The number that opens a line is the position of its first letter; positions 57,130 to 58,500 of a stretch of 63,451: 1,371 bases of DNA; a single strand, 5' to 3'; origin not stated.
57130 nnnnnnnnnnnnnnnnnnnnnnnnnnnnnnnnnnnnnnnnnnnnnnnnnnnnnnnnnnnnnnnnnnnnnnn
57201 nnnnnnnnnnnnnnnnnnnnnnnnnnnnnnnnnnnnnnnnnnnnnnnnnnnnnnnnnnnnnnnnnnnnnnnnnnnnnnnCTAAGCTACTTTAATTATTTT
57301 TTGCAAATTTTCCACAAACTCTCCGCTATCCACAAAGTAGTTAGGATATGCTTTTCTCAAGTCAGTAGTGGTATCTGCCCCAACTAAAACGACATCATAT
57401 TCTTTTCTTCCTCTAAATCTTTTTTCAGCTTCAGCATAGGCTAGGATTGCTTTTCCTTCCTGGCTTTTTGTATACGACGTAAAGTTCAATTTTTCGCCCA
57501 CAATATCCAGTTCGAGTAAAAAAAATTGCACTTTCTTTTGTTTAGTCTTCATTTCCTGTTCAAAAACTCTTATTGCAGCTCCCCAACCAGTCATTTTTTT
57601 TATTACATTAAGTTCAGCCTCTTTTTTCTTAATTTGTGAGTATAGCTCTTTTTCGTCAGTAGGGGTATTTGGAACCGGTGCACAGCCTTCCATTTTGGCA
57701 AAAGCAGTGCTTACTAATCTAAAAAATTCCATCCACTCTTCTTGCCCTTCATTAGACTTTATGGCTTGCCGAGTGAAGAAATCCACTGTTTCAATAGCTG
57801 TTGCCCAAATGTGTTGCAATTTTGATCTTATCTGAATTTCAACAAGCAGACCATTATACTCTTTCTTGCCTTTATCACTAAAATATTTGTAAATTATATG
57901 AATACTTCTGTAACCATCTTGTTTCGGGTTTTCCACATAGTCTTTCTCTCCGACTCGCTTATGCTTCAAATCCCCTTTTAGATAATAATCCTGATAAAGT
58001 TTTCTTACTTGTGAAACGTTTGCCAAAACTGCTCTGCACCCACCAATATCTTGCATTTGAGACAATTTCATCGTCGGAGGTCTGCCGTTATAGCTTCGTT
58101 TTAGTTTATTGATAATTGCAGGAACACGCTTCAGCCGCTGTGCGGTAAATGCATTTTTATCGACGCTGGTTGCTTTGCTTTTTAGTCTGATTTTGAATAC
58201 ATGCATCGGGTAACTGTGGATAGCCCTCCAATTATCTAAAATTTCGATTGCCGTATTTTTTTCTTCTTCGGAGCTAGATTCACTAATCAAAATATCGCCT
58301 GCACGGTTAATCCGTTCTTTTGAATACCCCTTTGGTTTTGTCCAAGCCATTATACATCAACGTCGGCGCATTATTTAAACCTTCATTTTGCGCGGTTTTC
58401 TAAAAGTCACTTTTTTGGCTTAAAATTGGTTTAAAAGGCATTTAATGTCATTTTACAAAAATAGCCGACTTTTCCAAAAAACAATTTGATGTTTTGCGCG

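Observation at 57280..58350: Stand-alone RelA/SpoT-family synthetase-like gene (SAS/toxSAS-like) as a single-gene islet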

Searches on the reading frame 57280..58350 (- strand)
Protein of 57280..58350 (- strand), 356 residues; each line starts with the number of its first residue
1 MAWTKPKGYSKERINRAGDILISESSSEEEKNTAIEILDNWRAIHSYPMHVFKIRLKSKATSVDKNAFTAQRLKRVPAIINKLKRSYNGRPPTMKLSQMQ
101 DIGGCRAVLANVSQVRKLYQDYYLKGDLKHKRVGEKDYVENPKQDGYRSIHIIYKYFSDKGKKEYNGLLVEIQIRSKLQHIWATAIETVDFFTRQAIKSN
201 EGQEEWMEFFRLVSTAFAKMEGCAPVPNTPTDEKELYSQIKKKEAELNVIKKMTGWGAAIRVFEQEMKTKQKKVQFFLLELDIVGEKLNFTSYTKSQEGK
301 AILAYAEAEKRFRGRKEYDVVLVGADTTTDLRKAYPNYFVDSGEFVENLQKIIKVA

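Call 3: search_protein_families(library=pfam, proteins=[window:57280-58350:-], max_evalue=1)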
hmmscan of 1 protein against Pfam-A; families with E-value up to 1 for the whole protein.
window:57280-58350:- (356 aa): 3 families
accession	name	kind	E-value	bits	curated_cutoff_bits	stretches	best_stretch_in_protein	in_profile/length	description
PF04607.23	RelA_SpoT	-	1.7e-17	64.2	27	1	71-184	1-99/113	Region found in RelA / SpoT proteins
PF14198.11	TnpV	-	0.092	13.2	27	1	154-203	31-80/111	Transposon-encoded protein TnpV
PF20218.3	DUF6578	-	0.18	13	27.8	1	106-173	60-121/122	Family of unknown function (DUF6578)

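Call 4: search_protein_families(library=ncbifam, proteins=[window:57280-58350:-], max_evalue=1)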
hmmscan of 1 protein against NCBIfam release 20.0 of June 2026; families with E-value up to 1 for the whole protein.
window:57280-58350:- (356 aa): 3 families
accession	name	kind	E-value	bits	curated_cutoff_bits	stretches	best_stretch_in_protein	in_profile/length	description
NF053588.1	GTPPhKinYjbM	equivalog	9.6e-16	58.1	320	1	67-191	38-157/201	GTP diphosphokinase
NF008124.0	PRK10872.1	equivalog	0.0023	16.6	728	1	106-180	277-344/744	GTP diphosphokinase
TIGR00691.1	spoT_relA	subfamily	0.0043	15.4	499.2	1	69-178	208-301/687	RelA/SpoT family protein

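Call 5: search_protein_families(library=padloc, proteins=[window:57280-58350:-], max_evalue=1)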
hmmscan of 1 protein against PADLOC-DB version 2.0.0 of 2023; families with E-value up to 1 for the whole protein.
window:57280-58350:- (356 aa): 1 family
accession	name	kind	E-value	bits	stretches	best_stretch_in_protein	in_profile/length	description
PDLC04999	PDC-S33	-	4.3e-121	402.6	1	1-353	1-342/349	-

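Call 6: search_solved_structures(query=window:57280-58350:-, max_evalue=1, show_alignments=3)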
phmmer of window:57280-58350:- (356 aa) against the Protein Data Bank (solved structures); distinct sequences matched with E-value up to 1: 17.
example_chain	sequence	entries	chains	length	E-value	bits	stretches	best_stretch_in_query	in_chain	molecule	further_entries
9erv_A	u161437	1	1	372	5.2e-45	157.2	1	9-350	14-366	RelA/SpoT family protein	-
7ztb_A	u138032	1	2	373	5.2e-45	157.2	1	9-350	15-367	RelA/SpoT family protein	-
5f2v_V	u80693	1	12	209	3.4e-10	42.7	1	67-191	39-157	GTP pyrophosphokinase YjbM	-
5dec_A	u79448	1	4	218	3.5e-10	42.7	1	67-191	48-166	GTP pyrophosphokinase YjbM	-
5ded_D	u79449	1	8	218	3.8e-10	42.6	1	67-191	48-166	GTP pyrophosphokinase YjbM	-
2be3_A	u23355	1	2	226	7.6e-10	41.6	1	67-190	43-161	GTP pyrophosphokinase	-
3l9d_A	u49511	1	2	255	2.5e-09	39.9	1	68-190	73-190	Putative GTP pyrophosphokinase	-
6fgk_A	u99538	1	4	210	6.2e-09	38.6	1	68-187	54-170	GTP pyrophosphokinase YwaC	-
6ewz_A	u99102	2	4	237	6.2e-08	35.3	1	70-190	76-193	GTP pyrophosphokinase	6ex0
6fgj_A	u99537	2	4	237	6.3e-08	35.3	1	70-189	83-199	GTP pyrophosphokinase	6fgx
9s6k_B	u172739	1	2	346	0.35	13.1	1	64-183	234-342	GTP pyrophosphokinase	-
5iqr_8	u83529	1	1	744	0.4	12.9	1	130-181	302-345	GTP pyrophosphokinase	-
5kps_A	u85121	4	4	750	0.41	12.9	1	130-181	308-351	GTP pyrophosphokinase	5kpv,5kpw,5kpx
5l3p_z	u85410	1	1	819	0.47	12.7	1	132-181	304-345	GTP pyrophosphokinase,GTP pyrophosphokinase,GTP pyrophosphokinase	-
5jpn_C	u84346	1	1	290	0.93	11.7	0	268-349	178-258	Complement C4-A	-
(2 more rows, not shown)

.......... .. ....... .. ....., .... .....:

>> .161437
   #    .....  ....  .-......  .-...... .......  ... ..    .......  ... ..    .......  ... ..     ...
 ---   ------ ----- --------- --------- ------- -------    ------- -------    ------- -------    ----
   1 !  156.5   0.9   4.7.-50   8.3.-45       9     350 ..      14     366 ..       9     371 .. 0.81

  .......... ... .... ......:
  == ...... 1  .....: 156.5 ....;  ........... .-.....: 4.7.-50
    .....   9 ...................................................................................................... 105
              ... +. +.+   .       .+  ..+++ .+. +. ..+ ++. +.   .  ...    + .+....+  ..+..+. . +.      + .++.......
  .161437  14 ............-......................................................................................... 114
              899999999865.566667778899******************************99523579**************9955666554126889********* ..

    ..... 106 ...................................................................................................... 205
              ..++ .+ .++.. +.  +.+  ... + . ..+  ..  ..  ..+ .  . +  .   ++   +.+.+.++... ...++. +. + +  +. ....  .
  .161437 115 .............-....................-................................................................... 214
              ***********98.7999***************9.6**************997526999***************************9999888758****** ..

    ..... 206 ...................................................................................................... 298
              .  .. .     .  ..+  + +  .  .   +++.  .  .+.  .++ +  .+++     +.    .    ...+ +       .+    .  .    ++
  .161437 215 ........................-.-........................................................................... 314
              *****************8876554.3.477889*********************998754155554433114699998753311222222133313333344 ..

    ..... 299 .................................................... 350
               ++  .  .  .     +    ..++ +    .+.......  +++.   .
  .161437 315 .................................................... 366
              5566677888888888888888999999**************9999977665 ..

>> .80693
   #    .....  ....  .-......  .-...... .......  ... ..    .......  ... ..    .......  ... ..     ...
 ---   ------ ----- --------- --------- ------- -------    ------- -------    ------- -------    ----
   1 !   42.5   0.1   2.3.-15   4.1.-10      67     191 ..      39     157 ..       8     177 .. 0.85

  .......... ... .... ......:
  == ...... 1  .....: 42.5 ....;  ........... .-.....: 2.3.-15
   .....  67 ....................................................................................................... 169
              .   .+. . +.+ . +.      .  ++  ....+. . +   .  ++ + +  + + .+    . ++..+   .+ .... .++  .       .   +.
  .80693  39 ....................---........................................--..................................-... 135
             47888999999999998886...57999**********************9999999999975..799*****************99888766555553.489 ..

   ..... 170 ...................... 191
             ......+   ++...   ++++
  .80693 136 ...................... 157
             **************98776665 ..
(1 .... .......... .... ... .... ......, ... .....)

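Call 13: find_homologous_proteins(query=window:57280-58350:-, max_evalue=0.00001)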
Query window:57280-58350:- (356 aa): 4528 proteins with E <= 0.00001 among 6707 candidates; the best 120 are listed.
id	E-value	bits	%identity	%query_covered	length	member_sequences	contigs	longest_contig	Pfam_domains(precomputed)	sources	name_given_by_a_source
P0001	5.4e-234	793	100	100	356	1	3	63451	PF04607.24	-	-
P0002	1.2e-206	703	88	99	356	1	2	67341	PF04607.24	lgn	-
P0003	5.8e-201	685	86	99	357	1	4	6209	PF04607.24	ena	-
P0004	6.2e-189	645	81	100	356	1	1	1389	PF04607.24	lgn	-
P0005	1.3e-186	637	79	99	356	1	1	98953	PF04607.24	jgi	jgi:ppGpp synthetase/RelA/SpoT-type nucleotidyltranferase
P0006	8.4e-184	628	80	99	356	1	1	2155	PF04607.24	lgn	-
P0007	6.4e-183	625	78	99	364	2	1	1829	PF04607.24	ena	-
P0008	2.1e-181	620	76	99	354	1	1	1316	PF04607.24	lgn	-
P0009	2.0e-179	614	78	99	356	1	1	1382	PF04607.24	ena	-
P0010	3.9e-179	613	76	99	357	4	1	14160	PF04607.24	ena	-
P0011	1.8e-178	611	77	99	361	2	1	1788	PF04607.24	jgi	-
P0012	2.6e-176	604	77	99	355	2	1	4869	PF04607.24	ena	-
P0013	3.7e-176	603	76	99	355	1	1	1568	PF04607.24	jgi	jgi:putative GTP pyrophosphokinase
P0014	1.2e-175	602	76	99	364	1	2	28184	PF04607.24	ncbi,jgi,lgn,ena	-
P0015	1.8e-175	601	76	99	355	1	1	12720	PF04607.24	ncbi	-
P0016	5.8e-175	599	76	99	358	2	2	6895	PF04607.24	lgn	-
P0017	1.3e-174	598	76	99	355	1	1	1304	PF04607.24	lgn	-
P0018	1.5e-174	598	77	98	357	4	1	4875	PF04607.24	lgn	-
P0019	7.7e-174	596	74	99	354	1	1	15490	PF04607.24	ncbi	-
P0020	1.1e-173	595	76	99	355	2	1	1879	PF04607.24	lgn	-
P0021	2.6e-173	594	75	99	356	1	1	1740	PF04607.24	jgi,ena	-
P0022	6.5e-173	592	75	99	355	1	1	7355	PF04607.24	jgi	jgi:ppGpp synthetase/RelA/SpoT-type nucleotidyltranferase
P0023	2.2e-172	591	75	99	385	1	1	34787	PF04607.24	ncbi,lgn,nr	ncbi:MAG: RelA/SpoT domain-containing protein [archaeon]|nr:RelA/SpoT domain-containing protein [arc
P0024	2.2e-172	591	75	99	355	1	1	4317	PF04607.24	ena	-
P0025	2.3e-172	591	75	99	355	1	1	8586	PF04607.24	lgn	-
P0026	6.5e-172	589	75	99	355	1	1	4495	PF04607.24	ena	-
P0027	1.3e-171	588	75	99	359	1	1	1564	PF04607.24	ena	-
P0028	6.5e-171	586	75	99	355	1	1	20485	PF04607.24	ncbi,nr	ncbi:TPA: RelA/SpoT domain-containing protein [Candidatus Micrarchaeota archaeon]|nr:RelA/SpoT domai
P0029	1.1e-170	585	75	99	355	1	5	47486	PF04607.24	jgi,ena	-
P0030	2.2e-170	584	73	99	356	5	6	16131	PF04607.24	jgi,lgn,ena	-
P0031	1.3e-169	582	73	99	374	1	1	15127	PF04607.24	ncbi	-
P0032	1.3e-169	582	74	99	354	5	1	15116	PF04607.24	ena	-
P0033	1.5e-169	581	73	99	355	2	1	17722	PF04607.24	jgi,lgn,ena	-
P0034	2.4e-169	581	75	99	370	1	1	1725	PF04607.24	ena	-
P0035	4.4e-169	580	72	99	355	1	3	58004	PF04607.24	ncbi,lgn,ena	ncbi:MAG: RelA/SpoT domain-containing protein [Nanoarchaeota archaeon]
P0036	5.0e-169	580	73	99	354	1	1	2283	PF04607.24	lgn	-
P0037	5.5e-169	580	74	99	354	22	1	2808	PF04607.24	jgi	jgi:ppGpp synthetase/RelA/SpoT-type nucleotidyltranferase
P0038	1.1e-168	579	73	99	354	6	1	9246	PF04607.24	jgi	jgi:ppGpp synthetase/RelA/SpoT-type nucleotidyltranferase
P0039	1.1e-168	579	74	99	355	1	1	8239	PF04607.24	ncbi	-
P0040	1.6e-168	578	74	99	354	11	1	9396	PF04607.24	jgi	jgi:ppGpp synthetase/RelA/SpoT-type nucleotidyltranferase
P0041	5.0e-168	576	71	99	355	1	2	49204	PF04607.24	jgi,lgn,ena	-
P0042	7.0e-168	576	73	99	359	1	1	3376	PF04607.24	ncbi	-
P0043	7.1e-168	576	72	99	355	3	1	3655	PF04607.24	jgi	jgi:hypothetical protein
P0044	7.5e-168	576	72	99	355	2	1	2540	PF04607.24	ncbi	-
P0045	7.7e-168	576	72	99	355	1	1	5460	PF04607.24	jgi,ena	-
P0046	9.5e-168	576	74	99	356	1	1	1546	PF04607.24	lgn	-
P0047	1.2e-167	575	73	99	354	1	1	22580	PF04607.24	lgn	-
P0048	1.9e-167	575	73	99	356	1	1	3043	PF04607.24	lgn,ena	-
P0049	2.6e-167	574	75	99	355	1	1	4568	PF04607.24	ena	-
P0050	2.9e-167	574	73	99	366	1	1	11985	PF04607.24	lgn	-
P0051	4.0e-167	573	74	99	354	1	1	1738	PF04607.24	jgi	-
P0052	4.8e-167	573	72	99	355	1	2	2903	PF04607.24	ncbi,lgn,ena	ncbi:MAG: RelA/SpoT domain-containing protein [Nanoarchaeota archaeon]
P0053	9.7e-167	572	73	99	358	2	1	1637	PF04607.24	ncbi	-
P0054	1.7e-166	571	73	99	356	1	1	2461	PF04607.24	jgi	-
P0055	1.8e-166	571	73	99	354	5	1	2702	PF04607.24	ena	-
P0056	3.8e-166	570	73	99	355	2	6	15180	PF04607.24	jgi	jgi:ppGpp synthetase/RelA/SpoT-type nucleotidyltranferase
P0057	5.4e-166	570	72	99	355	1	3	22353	PF04607.24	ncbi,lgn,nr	ncbi:RelA/SpoT domain-containing protein [Candidatus Woesearchaeota archaeon]|nr:RelA/SpoT domain-co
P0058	8.4e-166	569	70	99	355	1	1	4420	PF04607.24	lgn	-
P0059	1.2e-165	569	71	99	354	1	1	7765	PF04607.24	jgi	-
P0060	1.5e-165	568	72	99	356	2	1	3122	PF04607.24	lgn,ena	-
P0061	1.8e-165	568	71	100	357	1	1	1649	PF04607.24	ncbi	-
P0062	2.3e-165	568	72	100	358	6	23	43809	PF04607.24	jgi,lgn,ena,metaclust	metaclust:\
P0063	2.4e-165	568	72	100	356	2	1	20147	PF04607.24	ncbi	-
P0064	2.8e-165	567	70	99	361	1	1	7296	PF04607.24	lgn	-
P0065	3.1e-165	567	71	99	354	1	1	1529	PF04607.24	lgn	-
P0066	6.5e-165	566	72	99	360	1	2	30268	PF04607.24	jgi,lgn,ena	-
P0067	9.2e-165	566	71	99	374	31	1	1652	PF04607.24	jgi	-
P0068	1.4e-164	565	71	99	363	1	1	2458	PF04607.24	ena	-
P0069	2.0e-164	565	74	99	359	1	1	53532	PF04607.24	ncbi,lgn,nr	ncbi:MAG: RelA/SpoT domain-containing protein [Candidatus Diapherotrites archaeon]|nr:RelA/SpoT doma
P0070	2.4e-164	564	71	99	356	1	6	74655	PF04607.24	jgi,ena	-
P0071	3.7e-164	564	71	99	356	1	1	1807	PF04607.24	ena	-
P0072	4.0e-164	564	72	99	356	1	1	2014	PF04607.24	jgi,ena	-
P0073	5.7e-164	563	73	99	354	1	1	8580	PF04607.24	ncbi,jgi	jgi:ppGpp synthetase/RelA/SpoT-type nucleotidyltranferase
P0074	3.5e-163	561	69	99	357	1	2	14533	PF04607.24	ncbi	-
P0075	4.2e-163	560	71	100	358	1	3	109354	PF04607.24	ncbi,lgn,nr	ncbi:MAG: RelA/SpoT domain-containing protein [Candidatus Aenigmarchaeota archaeon]|nr:RelA/SpoT dom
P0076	5.1e-163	560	71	99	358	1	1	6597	PF04607.24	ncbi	-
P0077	5.6e-163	560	72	99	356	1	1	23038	PF04607.24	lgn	-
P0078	6.2e-163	560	73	100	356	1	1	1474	PF04607.24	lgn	-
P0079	1.6e-162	558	73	99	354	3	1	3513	PF04607.24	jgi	jgi:ppGpp synthetase/RelA/SpoT-type nucleotidyltranferase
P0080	1.7e-162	558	71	99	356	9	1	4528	PF04607.24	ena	-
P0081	2.1e-162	558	71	99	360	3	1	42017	PF04607.24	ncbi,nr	ncbi:MAG TPA: RelA/SpoT domain-containing protein [archaeon]|nr:RelA/SpoT domain-containing protein 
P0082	2.1e-162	558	71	99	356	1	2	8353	PF04607.24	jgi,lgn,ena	-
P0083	2.3e-162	558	70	99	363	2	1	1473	PF04607.24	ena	-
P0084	4.0e-162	557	72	99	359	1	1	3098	PF04607.24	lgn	-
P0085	5.3e-162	557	71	99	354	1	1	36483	PF04607.24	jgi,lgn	-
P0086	6.6e-162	556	70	100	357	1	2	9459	PF04607.24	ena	-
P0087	8.9e-162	556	69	99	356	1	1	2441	PF04607.24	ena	-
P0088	1.3e-161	555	71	99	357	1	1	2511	PF04607.24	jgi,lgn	jgi:ppGpp synthetase/RelA/SpoT-type nucleotidyltranferase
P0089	2.0e-161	555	69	99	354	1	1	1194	PF04607.24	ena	-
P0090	3.1e-161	554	70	99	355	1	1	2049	PF04607.24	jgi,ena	-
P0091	4.5e-161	554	72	99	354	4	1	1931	PF04607.24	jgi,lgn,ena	jgi:ppGpp synthetase/RelA/SpoT-type nucleotidyltranferase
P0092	4.9e-161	553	70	99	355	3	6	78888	PF04607.24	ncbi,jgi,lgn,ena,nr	ncbi:MAG TPA: RelA/SpoT domain-containing protein [Candidatus Nanoarchaeia archaeon]|nr:RelA/SpoT do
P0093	5.0e-161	553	70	99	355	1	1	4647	PF04607.24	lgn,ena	-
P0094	5.4e-161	553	71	100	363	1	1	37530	PF04607.24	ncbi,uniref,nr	ncbi:MAG: RelA/SpoT domain-containing protein [Candidatus Diapherotrites archaeon]|uniref:RelA/SpoT 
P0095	6.0e-161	553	71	100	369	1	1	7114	PF04607.24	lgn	-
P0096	9.8e-161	552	70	99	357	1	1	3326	PF04607.24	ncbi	-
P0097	1.1e-160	552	70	99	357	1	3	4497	PF04607.24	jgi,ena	-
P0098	1.1e-160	552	71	99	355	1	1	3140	PF04607.24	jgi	-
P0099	1.2e-160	552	70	99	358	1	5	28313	PF04607.24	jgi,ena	-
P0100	1.2e-160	552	70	99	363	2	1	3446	PF04607.24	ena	-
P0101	1.6e-160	552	71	99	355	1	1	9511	PF04607.24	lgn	-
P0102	2.2e-160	551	70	99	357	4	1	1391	PF04607.24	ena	-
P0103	3.3e-160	551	69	99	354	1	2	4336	PF04607.24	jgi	jgi:ppGpp synthetase/RelA/SpoT-type nucleotidyltranferase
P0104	1.3e-159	549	71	99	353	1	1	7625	PF04607.24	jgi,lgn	jgi:ppGpp synthetase/RelA/SpoT-type nucleotidyltranferase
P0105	1.8e-159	548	70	99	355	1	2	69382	PF04607.24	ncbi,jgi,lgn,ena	-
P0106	2.2e-159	548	70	97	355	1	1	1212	PF04607.24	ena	-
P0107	2.4e-159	548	68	99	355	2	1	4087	PF04607.24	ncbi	-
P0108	2.7e-159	548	70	99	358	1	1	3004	PF04607.24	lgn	-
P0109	3.8e-159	547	71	99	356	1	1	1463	PF04607.24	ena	-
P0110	5.9e-159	547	68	99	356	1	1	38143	PF04607.24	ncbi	-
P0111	6.6e-159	546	70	99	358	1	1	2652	PF04607.24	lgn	-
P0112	1.1e-158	546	69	99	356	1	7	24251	PF04607.24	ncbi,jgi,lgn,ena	-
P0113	1.4e-158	545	69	99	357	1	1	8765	PF04607.24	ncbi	-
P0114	1.7e-158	545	69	99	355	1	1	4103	PF04607.24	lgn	-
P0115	1.7e-158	545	71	99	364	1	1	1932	PF04607.24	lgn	-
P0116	2.2e-158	545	69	99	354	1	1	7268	PF04607.24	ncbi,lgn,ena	-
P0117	2.5e-158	545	71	99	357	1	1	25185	PF04607.24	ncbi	-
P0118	3.7e-158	544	69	99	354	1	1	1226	PF04607.24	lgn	-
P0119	5.3e-158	543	69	99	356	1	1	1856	PF04607.24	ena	-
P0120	6.1e-158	543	71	99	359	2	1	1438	PF04607.24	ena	-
